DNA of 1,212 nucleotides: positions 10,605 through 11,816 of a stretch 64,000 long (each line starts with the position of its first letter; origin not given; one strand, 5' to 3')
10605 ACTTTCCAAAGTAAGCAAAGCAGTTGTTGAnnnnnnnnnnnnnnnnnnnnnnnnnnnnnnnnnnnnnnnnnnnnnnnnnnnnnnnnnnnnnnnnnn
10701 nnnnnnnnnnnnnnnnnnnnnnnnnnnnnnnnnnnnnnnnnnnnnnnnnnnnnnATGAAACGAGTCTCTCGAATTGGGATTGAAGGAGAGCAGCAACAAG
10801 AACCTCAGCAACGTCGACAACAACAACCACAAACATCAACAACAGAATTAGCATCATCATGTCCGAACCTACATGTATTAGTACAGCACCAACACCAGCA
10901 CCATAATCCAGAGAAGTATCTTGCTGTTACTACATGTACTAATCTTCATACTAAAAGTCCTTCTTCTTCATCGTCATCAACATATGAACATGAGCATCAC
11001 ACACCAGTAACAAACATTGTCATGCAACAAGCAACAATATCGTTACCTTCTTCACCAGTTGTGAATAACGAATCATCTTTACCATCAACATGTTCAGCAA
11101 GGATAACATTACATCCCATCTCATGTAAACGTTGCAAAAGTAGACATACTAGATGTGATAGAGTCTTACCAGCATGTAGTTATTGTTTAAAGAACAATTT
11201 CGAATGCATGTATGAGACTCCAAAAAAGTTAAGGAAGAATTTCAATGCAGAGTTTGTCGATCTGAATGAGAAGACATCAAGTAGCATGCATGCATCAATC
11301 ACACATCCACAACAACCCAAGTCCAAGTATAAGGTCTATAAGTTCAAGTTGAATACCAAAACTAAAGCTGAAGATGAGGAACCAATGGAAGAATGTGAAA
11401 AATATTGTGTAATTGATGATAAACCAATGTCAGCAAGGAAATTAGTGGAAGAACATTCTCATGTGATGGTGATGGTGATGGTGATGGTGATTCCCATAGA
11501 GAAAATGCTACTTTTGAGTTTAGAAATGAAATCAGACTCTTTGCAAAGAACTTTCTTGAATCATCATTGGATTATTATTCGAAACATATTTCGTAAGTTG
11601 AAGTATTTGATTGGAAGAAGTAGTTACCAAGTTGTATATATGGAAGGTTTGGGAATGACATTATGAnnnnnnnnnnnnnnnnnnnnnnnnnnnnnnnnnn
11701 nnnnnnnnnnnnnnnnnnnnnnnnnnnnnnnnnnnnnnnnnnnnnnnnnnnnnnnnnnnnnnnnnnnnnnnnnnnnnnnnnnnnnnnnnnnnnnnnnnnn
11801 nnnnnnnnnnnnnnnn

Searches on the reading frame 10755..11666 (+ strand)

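Call 44: search_protein_families(library=pfam, proteins=[window:10755-11666:+], max_evalue=0.001)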
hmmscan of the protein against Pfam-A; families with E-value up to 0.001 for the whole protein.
window:10755-11666:+ (303 aa): 1 family
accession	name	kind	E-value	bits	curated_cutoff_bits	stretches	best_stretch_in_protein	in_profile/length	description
PF00172.23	Zn_clus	-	6.6e-10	39.4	21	1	123-158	2-37/39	Fungal Zn(2)-Cys(6) binuclear cluster domain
